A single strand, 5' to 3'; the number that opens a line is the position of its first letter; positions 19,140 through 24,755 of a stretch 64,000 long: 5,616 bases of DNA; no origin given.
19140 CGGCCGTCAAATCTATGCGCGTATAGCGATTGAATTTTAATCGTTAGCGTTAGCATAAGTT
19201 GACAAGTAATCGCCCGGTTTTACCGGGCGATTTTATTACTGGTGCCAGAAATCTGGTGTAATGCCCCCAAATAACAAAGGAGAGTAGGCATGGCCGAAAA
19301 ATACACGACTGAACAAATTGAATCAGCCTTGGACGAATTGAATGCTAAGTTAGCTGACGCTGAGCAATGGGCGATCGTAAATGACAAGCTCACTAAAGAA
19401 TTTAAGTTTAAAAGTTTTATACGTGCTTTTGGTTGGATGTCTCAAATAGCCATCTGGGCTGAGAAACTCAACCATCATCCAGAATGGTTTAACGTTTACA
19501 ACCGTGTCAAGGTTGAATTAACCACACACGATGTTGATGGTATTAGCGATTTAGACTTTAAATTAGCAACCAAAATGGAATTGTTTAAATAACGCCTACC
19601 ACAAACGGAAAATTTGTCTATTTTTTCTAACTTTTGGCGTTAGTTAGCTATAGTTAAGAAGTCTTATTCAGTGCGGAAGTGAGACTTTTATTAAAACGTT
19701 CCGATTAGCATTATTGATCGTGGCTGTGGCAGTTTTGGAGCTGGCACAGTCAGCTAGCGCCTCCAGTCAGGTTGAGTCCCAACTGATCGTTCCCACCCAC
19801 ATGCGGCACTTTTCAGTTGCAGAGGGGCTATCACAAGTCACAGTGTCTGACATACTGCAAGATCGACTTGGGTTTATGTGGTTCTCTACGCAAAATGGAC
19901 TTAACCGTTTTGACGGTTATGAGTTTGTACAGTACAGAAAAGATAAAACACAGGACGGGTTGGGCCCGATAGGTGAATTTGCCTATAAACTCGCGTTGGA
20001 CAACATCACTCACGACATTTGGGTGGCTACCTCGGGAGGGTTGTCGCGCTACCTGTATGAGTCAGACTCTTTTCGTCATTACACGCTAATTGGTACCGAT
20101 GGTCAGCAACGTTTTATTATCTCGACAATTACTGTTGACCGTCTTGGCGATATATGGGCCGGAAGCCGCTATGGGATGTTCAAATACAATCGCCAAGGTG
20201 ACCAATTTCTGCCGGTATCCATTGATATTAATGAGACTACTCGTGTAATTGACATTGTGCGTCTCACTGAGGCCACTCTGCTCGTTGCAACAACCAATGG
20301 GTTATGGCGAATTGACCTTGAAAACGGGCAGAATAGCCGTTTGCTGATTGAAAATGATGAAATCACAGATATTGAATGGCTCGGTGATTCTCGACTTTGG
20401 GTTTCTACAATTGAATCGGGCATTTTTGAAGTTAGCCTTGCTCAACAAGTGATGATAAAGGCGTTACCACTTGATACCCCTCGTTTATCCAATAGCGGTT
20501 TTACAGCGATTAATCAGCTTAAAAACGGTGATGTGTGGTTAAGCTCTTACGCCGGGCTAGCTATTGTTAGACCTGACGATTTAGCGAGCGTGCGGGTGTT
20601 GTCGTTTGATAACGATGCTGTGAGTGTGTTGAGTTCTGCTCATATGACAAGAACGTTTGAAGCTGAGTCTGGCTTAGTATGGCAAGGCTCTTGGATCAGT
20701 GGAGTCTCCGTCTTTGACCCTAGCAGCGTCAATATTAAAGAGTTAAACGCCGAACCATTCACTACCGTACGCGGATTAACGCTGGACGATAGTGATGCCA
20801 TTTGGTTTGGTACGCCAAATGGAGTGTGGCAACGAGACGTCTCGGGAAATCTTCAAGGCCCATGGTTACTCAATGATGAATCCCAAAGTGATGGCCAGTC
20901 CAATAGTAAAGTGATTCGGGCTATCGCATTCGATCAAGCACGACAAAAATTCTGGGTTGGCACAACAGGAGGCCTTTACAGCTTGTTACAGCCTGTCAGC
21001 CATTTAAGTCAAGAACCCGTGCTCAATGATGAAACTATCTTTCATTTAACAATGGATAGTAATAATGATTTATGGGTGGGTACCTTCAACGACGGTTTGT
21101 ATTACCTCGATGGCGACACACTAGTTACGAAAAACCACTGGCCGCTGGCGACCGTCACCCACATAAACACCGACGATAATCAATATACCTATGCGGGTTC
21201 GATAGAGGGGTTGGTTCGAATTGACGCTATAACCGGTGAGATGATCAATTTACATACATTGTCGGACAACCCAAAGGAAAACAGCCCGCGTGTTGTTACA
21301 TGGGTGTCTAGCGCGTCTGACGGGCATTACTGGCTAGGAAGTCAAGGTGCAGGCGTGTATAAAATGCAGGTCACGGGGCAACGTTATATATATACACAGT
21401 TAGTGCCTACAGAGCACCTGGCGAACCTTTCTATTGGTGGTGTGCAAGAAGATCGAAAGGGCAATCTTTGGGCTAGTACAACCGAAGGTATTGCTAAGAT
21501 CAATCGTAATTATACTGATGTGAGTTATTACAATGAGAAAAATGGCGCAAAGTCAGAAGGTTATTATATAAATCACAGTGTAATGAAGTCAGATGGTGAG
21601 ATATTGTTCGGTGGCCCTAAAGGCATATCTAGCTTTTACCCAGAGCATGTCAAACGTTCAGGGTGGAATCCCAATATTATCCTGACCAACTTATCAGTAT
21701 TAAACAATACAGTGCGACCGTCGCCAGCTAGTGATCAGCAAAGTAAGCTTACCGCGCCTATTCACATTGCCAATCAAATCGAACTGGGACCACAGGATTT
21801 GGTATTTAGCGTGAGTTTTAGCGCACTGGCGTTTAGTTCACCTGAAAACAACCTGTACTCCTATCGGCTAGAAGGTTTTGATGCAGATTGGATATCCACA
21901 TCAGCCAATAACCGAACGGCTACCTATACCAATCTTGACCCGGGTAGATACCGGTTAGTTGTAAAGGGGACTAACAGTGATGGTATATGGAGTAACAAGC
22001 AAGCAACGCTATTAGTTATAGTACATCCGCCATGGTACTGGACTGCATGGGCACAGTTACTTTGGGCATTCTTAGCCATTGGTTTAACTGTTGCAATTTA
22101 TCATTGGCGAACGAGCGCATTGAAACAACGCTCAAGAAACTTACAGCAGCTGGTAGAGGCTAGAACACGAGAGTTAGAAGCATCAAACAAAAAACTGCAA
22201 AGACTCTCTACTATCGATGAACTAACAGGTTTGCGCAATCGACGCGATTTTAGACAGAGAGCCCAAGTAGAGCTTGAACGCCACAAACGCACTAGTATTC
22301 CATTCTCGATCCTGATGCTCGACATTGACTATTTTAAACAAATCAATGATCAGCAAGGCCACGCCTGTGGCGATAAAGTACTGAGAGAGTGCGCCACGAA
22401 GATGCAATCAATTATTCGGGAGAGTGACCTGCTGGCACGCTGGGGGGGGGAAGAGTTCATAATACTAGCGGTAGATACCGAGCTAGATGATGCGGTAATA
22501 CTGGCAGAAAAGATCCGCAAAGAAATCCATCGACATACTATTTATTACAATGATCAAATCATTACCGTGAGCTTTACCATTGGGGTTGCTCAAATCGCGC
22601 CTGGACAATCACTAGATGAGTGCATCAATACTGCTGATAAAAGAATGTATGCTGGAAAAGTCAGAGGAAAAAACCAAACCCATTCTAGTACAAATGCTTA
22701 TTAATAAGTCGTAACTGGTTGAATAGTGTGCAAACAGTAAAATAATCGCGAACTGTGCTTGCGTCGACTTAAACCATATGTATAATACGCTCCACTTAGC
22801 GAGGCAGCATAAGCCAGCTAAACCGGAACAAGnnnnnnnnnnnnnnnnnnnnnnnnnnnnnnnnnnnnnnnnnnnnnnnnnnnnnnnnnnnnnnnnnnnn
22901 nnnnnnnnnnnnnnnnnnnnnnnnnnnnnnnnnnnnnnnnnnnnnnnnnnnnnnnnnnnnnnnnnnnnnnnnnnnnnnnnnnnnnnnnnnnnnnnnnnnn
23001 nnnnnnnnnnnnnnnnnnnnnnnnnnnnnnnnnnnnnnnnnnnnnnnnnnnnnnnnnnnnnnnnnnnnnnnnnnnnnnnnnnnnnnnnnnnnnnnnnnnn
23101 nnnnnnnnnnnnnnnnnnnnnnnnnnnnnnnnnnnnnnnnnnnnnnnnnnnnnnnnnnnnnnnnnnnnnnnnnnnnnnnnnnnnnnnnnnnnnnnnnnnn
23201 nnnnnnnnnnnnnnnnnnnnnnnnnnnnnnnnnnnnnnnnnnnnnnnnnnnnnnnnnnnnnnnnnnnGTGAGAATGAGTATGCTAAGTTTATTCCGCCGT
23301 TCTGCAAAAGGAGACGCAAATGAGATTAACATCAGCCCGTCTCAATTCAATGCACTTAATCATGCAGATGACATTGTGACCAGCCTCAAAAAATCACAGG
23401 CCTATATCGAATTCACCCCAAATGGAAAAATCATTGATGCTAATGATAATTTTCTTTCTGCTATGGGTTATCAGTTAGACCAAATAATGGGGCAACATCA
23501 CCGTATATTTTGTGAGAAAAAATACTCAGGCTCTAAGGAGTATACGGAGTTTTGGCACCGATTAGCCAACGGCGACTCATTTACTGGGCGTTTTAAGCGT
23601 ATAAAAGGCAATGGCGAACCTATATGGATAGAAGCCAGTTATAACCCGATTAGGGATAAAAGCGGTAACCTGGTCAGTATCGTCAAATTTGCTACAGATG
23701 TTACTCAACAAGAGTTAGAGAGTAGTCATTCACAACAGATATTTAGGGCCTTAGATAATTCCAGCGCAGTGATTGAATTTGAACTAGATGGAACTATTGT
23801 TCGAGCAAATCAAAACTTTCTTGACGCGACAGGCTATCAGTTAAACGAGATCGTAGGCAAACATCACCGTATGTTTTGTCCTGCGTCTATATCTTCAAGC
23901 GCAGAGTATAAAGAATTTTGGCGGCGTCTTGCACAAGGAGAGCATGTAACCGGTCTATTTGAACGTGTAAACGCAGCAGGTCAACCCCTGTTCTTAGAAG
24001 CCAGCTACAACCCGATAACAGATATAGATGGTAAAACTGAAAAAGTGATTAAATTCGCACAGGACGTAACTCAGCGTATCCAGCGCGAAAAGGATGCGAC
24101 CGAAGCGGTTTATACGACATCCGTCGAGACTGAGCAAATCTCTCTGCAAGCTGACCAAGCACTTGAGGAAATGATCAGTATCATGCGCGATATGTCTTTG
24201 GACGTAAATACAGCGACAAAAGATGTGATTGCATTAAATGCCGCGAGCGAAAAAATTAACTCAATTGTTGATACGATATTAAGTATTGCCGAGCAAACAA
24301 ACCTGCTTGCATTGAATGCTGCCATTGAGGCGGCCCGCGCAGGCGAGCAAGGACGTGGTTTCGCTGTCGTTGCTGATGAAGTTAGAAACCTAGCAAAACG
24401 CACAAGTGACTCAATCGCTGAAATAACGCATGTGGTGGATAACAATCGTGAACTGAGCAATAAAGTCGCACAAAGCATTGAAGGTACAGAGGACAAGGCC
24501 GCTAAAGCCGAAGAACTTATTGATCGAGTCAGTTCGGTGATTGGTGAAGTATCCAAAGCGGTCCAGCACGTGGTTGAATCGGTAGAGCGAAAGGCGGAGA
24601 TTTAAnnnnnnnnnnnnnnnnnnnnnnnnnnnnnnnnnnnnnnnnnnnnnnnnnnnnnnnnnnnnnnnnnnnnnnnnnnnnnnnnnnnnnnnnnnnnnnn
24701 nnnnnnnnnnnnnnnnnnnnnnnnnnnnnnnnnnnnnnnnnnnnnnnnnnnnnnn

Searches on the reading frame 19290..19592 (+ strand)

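Call 7: search_protein_families(library=pfam, proteins=[window:19290-19592:+])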
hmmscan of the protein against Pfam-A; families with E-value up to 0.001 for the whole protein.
window:19290-19592:+ (100 aa): 1 family
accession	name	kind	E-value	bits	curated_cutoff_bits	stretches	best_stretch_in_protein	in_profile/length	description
PF01329.24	Pterin_4a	-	8.9e-30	103.1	26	1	15-97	6-89/91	Pterin 4 alpha carbinolamine dehydratase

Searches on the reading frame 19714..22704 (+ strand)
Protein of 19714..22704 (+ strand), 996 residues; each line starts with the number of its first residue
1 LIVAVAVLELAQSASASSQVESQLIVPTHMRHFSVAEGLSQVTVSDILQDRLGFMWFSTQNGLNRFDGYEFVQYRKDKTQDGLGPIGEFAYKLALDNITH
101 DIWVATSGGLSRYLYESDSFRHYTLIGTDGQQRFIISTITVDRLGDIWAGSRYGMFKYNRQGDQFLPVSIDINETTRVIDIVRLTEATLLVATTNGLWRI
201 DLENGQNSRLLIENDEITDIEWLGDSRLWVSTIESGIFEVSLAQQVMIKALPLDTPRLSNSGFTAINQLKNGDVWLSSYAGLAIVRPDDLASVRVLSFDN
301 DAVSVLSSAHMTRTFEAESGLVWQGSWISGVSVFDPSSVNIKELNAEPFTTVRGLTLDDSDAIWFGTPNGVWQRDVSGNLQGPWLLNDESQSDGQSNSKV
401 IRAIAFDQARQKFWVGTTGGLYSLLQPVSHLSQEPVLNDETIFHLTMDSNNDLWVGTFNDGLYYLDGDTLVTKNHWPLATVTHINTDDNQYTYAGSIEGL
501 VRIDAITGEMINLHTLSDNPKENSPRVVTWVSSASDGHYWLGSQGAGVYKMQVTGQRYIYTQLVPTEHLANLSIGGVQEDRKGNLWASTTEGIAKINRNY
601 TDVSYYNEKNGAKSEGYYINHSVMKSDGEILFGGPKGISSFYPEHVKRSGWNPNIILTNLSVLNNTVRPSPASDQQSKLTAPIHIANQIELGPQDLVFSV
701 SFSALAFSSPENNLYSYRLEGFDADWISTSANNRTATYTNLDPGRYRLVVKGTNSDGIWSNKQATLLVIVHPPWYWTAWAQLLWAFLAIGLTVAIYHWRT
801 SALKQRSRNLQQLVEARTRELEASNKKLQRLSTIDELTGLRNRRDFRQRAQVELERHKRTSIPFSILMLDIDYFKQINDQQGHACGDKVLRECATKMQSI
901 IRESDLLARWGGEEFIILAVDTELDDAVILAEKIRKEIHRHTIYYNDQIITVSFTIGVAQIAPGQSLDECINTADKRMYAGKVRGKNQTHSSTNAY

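Call 7: search_protein_families(library=pfam, proteins=[window:19714-22704:+])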
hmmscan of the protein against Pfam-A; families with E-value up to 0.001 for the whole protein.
window:19714-22704:+ (996 aa): 3 families
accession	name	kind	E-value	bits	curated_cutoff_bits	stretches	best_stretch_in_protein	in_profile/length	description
PF00990.26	GGDEF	-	1.6e-44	152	23.8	1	833-988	2-161/161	Diguanylate cyclase, GGDEF domain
PF07495.19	Y_Y_Y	-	4.4e-22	78.2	26.6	1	707-770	2-64/65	Y_Y_Y domain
PF07494.17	Reg_prop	-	8.2e-21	71.9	20.4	0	437-459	2-24/24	Two component regulator propeller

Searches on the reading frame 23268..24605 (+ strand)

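Call 51: search_protein_families(library=pfam, proteins=[window:23268-24605:+], max_evalue=0.000001)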
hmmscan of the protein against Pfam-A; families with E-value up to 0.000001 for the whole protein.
window:23268-24605:+ (445 aa): 5 families
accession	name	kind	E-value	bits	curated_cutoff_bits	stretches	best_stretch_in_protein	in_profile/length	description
PF00015.26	MCPsignal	-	1.1e-33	117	34.6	1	313-440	18-145/172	Methyl-accepting chemotaxis protein (MCP) signalling domain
PF08448.16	PAS_4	-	8.8e-30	103.6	23.1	2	167-270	7-108/110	PAS fold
PF13426.13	PAS_9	-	1.2e-27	96.6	27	2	47-147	5-103/103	PAS domain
PF08447.18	PAS_3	-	2.5e-26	92.2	25.6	2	55-141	1-88/89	PAS fold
PF00989.32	PAS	-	9.9e-19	67.9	22.6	2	51-145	19-113/113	PAS fold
